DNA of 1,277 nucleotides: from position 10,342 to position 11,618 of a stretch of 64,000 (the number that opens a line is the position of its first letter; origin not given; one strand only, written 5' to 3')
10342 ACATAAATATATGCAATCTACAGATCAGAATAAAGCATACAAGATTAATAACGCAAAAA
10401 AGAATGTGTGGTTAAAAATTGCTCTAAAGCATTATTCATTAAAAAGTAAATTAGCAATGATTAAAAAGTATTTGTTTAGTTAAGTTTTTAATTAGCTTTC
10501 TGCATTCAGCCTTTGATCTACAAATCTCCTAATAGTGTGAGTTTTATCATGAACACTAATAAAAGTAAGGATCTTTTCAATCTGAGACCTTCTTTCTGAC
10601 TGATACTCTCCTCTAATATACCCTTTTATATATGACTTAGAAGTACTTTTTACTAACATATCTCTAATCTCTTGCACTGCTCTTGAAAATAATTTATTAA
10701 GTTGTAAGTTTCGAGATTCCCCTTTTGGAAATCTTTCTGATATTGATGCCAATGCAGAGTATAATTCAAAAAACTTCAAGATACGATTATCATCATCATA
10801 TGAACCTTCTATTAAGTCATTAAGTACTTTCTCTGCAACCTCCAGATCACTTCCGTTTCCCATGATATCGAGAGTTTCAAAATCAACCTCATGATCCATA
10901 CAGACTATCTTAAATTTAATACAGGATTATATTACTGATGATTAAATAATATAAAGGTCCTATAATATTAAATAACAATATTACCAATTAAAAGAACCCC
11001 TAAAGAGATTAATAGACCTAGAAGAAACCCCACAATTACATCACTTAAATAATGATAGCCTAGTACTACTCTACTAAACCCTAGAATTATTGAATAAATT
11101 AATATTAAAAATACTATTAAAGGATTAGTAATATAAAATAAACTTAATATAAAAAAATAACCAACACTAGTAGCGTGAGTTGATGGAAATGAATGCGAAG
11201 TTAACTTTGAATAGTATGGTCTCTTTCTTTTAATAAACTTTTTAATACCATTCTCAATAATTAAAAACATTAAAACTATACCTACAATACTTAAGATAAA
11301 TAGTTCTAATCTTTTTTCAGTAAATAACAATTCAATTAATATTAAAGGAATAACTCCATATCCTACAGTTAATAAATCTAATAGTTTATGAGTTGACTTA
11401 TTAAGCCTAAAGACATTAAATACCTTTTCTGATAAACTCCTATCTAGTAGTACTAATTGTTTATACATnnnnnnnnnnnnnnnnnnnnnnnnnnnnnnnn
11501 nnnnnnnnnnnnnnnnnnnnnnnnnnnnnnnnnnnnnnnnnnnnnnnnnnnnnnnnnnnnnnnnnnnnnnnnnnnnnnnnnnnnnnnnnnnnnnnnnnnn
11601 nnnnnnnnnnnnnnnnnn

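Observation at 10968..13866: Divergent PAP2 phosphatase / UbiA-family prenyltransferase pair plus a GT-C-like membrane protein: a candidate polyprenyl-phospho-pentose (DPA-like) sugar-donor module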

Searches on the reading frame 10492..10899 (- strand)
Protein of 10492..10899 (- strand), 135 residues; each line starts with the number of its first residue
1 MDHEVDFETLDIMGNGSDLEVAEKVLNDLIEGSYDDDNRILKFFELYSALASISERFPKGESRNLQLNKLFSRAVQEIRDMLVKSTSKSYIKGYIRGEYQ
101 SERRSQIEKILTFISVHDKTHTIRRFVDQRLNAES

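Call 3: search_protein_families(library=pfam, proteins=[window:10492-10899:-], max_evalue=0.01)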
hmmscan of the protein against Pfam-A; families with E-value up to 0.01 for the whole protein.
window:10492-10899:- (135 aa): 0 families

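Call 4: search_protein_families(library=ncbifam, proteins=[window:10492-10899:-], max_evalue=0.01)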
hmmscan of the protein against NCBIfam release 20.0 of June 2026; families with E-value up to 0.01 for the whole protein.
window:10492-10899:- (135 aa): 0 families

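Call 108: search_protein_families(library=pfam, proteins=[window:10492-10899:-], max_evalue=1)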
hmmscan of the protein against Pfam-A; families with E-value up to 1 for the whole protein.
window:10492-10899:- (135 aa): 2 families
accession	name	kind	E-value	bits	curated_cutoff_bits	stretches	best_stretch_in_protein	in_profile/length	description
PF04905.18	NCD2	-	0.045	14.2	25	1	47-113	11-78/125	NAB conserved region 2 (NCD2)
PF10911.13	T7-like_Y65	-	0.13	12.4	25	1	65-101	28-64/77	Bacteriophage T7-like gene 6.5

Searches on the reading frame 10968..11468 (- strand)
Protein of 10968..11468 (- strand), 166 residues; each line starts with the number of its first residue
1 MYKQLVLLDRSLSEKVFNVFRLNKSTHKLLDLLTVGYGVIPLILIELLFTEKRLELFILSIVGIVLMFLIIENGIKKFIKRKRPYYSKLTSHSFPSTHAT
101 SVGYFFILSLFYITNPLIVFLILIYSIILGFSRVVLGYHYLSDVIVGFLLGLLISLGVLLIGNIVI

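Call 3: search_protein_families(library=pfam, proteins=[window:10968-11468:-], max_evalue=0.01)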
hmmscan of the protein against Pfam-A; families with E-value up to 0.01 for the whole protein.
window:10968-11468:- (166 aa): 3 families
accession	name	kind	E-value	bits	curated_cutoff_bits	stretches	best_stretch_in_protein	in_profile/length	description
PF01569.27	PAP2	-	1.9e-16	60.4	27.2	1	59-160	3-123/130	PAP2 superfamily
PF14378.12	PAP2_3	-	1.1e-08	35.6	27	1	93-155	126-188/190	PAP2 superfamily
PF14360.12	PAP2_C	-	0.0024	18.8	27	1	96-154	8-68/74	PAP2 superfamily C-terminal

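Call 4: search_protein_families(library=ncbifam, proteins=[window:10968-11468:-], max_evalue=0.01)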
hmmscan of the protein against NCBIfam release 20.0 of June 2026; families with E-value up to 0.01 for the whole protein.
window:10968-11468:- (166 aa): 6 families
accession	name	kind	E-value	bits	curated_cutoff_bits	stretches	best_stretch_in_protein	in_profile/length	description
NF047884.1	UdeprDiPSep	equivalog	6.5e-09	36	250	1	37-156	55-181/188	undecaprenyl-diphosphatase SepP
NF008813.0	PRK11837.1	equivalog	7e-07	29.4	229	1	70-161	73-171/202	undecaprenyl-diphosphate phosphatase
NF007975.0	PRK10699.1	equivalog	7e-06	25.6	261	1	83-157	148-226/254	phosphatidylglycerophosphatase B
NF045654.1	APhasePhoC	equivalog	0.00056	19.5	430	1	90-145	160-213/248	acid phosphatase PhoC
NF028538.0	PAP2_lipid_A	equivalog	0.004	16.7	275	1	71-158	137-227/234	PAP2 family lipid A phosphatase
NF028536.0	PAP2_near_MCR1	equivalog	0.0064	16.2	475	1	67-158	135-229/237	PAP2 family protein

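Call 12: search_solved_structures(query=window:10968-11468:-, max_evalue=0.01)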
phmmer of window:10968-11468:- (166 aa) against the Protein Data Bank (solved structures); distinct sequences matched with E-value up to 0.01: 9.
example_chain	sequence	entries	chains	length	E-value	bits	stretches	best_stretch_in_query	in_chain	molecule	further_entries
5jki_A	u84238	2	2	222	3.1e-08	37.1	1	59-155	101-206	Putative lipid phosphate phosphatase YodM | Phosphatidylglycerophosphatase B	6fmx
6ebu_A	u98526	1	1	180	3.4e-05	27.2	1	6-155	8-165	LpxE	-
5jwy_A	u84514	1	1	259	0.00046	23.5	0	81-152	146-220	Phosphatidylglycerophosphatase B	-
4px7_A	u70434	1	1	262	0.00048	23.4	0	81-152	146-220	Phosphatidylglycerophosphatase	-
8yc1_A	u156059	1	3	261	0.0016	21.8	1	91-154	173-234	Acid phosphatase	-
9qci_A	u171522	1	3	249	0.0031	20.8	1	90-151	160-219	Major phosphate-irrepressible acid phosphatase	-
9qcj_A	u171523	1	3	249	0.0033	20.7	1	90-151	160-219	Major phosphate-irrepressible acid phosphatase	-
9jq0_A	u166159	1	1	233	0.0047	20.2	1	91-153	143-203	Acid phosphatase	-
1d2t_A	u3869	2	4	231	0.0065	19.8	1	91-152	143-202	ACID PHOSPHATASE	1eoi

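Call 41: list_cluster_members(proteins=[P0001, P0121, window:10968-11468:-, window:5794-6774:-, window:49348-50355:+])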
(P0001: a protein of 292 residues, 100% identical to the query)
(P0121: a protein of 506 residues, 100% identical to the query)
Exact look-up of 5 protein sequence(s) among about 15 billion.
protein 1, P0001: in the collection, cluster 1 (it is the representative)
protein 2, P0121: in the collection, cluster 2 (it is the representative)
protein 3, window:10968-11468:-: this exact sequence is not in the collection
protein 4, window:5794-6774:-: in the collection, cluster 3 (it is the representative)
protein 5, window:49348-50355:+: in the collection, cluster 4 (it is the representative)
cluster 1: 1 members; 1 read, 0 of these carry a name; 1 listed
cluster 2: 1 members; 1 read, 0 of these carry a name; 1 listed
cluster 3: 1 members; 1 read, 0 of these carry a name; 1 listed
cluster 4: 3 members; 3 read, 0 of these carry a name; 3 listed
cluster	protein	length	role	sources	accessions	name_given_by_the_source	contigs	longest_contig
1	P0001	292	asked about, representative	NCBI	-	-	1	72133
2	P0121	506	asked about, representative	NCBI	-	-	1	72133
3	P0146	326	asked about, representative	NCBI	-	-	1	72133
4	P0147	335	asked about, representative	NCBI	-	-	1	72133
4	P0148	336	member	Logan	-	-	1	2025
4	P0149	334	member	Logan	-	-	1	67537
